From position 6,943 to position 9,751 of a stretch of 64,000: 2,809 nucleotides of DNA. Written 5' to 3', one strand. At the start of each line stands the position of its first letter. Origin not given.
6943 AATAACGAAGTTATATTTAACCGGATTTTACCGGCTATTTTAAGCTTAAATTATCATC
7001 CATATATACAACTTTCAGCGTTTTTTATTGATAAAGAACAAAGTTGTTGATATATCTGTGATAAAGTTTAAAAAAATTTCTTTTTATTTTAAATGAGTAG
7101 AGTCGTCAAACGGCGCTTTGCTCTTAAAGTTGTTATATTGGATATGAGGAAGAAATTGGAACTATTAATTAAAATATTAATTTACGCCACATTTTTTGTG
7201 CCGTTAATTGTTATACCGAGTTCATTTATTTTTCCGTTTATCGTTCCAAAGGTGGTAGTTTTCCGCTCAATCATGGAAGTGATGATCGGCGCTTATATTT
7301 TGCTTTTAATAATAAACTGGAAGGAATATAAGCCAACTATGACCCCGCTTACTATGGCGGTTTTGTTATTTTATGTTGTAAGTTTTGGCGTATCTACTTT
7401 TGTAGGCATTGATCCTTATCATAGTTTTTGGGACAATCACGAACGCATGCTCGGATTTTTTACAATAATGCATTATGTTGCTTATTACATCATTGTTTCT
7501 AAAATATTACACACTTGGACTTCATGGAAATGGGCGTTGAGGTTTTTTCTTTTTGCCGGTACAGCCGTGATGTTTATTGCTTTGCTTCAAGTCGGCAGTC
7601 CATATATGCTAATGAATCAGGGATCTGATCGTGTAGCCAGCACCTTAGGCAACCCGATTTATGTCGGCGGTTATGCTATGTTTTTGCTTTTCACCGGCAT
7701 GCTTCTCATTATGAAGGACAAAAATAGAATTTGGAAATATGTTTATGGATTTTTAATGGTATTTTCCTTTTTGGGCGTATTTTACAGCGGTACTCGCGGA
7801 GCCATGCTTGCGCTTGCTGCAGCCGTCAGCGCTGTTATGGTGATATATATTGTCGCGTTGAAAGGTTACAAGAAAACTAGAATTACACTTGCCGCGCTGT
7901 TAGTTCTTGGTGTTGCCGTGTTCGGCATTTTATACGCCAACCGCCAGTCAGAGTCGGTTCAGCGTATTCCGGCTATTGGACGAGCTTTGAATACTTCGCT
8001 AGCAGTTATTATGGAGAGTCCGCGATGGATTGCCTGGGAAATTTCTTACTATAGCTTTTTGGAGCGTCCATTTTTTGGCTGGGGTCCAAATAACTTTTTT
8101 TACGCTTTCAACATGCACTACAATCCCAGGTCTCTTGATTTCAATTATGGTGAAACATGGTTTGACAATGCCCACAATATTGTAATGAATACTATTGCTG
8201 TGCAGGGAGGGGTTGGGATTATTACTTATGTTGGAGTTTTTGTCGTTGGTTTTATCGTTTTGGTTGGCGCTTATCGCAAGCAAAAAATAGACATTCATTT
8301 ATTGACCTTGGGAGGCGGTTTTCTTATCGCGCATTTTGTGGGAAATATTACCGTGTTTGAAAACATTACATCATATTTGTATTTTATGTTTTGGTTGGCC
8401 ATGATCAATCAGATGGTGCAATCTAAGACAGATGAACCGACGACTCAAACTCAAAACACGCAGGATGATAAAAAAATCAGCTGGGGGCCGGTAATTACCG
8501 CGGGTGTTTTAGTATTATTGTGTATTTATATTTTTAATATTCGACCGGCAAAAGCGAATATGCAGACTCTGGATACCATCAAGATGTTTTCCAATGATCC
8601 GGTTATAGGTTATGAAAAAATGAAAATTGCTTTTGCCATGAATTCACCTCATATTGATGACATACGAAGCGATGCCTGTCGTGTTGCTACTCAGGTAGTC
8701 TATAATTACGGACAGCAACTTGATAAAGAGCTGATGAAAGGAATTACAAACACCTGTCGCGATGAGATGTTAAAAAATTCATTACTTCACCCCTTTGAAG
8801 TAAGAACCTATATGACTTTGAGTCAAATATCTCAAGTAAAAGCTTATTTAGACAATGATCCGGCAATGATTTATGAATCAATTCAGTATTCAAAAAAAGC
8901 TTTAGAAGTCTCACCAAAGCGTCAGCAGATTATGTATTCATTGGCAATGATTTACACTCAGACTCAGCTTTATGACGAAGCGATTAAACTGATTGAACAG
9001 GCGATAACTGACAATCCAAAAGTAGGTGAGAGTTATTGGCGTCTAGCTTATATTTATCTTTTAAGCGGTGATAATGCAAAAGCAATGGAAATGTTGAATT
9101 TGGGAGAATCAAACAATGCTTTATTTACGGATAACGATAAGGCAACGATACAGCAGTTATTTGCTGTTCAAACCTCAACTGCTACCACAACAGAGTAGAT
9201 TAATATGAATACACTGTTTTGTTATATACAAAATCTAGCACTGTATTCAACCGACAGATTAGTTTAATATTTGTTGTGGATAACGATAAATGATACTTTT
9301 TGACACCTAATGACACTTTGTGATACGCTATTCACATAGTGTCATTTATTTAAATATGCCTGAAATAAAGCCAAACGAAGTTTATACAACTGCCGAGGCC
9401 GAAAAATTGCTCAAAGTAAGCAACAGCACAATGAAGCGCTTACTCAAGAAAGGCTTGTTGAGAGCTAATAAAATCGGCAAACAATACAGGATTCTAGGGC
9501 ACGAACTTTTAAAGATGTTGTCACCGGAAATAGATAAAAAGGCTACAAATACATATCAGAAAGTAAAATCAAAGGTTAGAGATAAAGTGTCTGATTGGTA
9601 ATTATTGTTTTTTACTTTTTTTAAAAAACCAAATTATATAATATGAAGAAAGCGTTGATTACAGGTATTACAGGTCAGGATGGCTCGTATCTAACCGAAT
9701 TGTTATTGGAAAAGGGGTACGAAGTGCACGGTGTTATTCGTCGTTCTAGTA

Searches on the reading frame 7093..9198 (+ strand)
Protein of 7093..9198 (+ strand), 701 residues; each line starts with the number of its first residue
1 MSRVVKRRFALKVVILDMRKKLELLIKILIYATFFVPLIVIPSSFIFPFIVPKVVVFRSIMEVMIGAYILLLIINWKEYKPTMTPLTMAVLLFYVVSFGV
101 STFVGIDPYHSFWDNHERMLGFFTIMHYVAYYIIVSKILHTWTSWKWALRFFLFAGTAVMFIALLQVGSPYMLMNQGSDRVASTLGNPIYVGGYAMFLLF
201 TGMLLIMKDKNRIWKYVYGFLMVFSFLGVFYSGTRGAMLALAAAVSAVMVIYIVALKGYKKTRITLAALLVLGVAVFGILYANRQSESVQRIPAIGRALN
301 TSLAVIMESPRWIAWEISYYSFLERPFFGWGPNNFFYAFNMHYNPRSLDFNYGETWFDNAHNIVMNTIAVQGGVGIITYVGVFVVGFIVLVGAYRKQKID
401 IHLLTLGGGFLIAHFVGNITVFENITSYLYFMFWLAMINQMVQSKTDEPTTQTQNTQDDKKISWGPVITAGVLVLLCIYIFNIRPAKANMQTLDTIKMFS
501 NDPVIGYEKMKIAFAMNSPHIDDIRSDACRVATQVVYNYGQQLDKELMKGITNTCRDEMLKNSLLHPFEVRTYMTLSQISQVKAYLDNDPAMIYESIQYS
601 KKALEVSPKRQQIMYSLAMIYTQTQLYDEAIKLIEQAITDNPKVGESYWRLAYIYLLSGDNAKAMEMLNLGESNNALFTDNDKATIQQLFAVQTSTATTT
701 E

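Call 3: search_protein_families(library=pfam, proteins=[window:7093-9198:+])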
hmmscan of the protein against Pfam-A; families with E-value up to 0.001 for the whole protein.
window:7093-9198:+ (701 aa): 11 families
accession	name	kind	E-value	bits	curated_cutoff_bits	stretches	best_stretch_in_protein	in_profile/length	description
PF04932.20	Wzy_C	-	4.7e-18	65.8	31.7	1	220-380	1-149/149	O-Antigen ligase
PF14559.12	TPR_19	-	7.3e-11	42.7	25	2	627-670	7-50/68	Tetratricopeptide repeat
PF13181.12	TPR_8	-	2.1e-08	34.1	25.7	0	612-639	2-29/34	Tetratricopeptide repeat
PF13432.12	TPR_16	-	3.3e-06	27.9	32.7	1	618-666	4-52/65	Tetratricopeptide repeat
PF12569.14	NatA_aux_su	-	6.3e-06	25.8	33.3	1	612-670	193-251/515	N-terminal acetyltransferase A, auxiliary subunit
PF07719.23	TPR_2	-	8.6e-06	25.9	27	0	613-643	3-33/34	Tetratricopeptide repeat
PF13424.12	TPR_12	-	9.9e-06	26.1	30.1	1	613-669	5-69/77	Tetratricopeptide repeat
PF13431.12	TPR_17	-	1e-05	25.9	24.4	0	633-664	1-32/34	Tetratricopeptide repeat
PF13176.12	TPR_7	-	0.00011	22.5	27.9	0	615-642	3-32/36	Tetratricopeptide repeat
PF13428.12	TPR_14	-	0.00015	22.6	23.5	0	615-653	5-43/44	Tetratricopeptide repeat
PF00515.34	TPR_1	-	0.00049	20.2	27.8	0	614-639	4-29/34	Tetratricopeptide repeat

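Call 41: search_protein_families(library=ncbifam, proteins=[window:7093-9198:+], max_evalue=0.01)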
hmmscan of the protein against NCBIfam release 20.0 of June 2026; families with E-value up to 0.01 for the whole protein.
window:7093-9198:+ (701 aa): 10 families
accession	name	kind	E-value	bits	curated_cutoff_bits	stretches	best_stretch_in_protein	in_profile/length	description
TIGR02917.1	PEP_TPR_lipo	equivalog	3e-07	28.7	312.2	1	587-668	509-590/899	XrtA/PEP-CTERM system TPR-repeat protein PrsT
NF040959.1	MamA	equivalog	2.7e-06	27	200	1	596-668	90-162/204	magnetosome protein MamA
TIGR00947.1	2A73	equivalog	4.2e-06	26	366.4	1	62-343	45-322/425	IctB family putative bicarbonate transporter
NF002725.1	PRK02603.1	equivalog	0.00012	22.1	143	1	603-668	61-129/173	photosystem I assembly protein Ycf3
TIGR00540.1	TPR_hemY_coli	hypoth_equivalog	0.00018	20.4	142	1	583-667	298-381/385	heme biosynthesis-associated TPR protein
TIGR02521.1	type_IV_pilW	equivalog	0.00051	19.6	154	1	609-666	29-86/234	type IV pilus biogenesis/stability protein PilW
NF033762.1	social_mot_Tgl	equivalog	0.00095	18.6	225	1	595-668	84-159/252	social motility TPR repeat lipoprotein Tgl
NF047558.1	TPR_END_plus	domain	0.0018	18.1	32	0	614-644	2-32/56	TPR end-of-group domain-containing protein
NF033758.1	gliding_GltE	equivalog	0.002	17.2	225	1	596-679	105-183/411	adventurous gliding motility TPR repeat lipoprotein GltE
TIGR02552.1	LcrH_SycD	equivalog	0.0021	17.8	104.8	1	608-670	49-111/136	SycD/LcrH family type III secretion system chaperone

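Call 87: search_solved_structures(query=window:7093-9198:+, max_evalue=0.1)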
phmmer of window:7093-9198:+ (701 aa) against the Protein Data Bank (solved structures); distinct sequences matched with E-value up to 0.1: 43.
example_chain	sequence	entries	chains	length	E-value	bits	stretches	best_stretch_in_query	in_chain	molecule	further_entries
9qhb_A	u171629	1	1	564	8.8e-34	120.2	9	595-667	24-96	Engineered tetratricopeptide repeat protein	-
8bu0_A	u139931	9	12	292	3.4e-21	78.6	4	595-666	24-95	Consensus tetratricopeptide repeat protein | Crystal structure of an 8-repeat consensus TPR superhelix with Zinc. | Monomer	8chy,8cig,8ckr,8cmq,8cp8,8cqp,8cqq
9qhc_A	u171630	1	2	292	5.8e-17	64.6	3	595-666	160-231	Engineered tetratricopeptide repeat protein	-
7y4i_A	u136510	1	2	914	3.7e-11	45.4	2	595-664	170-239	Probable UDP-N-acetylglucosamine--peptide N-acetylglucosaminyltransferase SPINDLY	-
8dtf_A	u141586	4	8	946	4.3e-11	45.2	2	595-664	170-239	Probable UDP-N-acetylglucosamine--peptide N-acetylglucosaminyltransferase SPINDLY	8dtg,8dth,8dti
2fo7_A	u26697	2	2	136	4.5e-10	41.9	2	595-666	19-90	SYNTHETIC CONSENSUS TPR PROTEIN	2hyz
8ch0_A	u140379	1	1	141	5.1e-10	41.7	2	595-666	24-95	Consensus tetratricopeptide repeat protein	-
6vbu_4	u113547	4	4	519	3.1e-07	32.5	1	597-663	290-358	Bardet-Biedl syndrome 4 protein homolog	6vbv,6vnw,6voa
9gzg_A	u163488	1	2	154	3.3e-07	32.4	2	595-666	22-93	Engineered CTPR protein with glutamic acids for conductivity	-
6xt9_D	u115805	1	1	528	6.9e-07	31.3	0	572-643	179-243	Bardet-Biedl syndrome 4 protein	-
7obi_A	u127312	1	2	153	7.7e-07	31.2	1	595-667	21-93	CTPR-rv4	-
1na0_A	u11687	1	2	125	1.6e-06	30.1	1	595-668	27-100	designed protein CTPR3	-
7tpg_B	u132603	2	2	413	1.9e-05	26.6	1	74-418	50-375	Putative cell surface polysaccharide polymerase/ligase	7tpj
2wqh_A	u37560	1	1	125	2.2e-05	26.4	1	595-668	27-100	CTPR3Y3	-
3kd7_A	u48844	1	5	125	0.00022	23.1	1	595-668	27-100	CTPR390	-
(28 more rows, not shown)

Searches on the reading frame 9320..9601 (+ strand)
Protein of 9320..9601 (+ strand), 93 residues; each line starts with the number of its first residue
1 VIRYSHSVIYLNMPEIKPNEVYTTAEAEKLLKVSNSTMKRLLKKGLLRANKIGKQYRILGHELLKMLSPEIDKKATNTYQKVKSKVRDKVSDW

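Call 10: search_protein_families(library=pfam, proteins=[window:9320-9601:+])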
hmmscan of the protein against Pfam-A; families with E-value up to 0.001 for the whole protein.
window:9320-9601:+ (93 aa): 1 family
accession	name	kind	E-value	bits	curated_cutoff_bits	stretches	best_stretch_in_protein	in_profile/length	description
PF12728.13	HTH_17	-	4.4e-11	43.3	27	1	21-67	1-47/51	Helix-turn-helix domain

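Call 41: search_protein_families(library=ncbifam, proteins=[window:9320-9601:+], max_evalue=0.01)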
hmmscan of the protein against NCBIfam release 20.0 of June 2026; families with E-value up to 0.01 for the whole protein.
window:9320-9601:+ (93 aa): 2 families
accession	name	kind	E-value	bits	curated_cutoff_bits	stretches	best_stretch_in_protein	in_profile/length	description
NF040990.2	MamR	equivalog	1.1e-12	48.1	100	1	13-68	35-90/91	magnetosome protein MamR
TIGR01764.1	excise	domain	9.2e-09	35.5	28.8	1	22-58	2-38/49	excisionase family DNA-binding protein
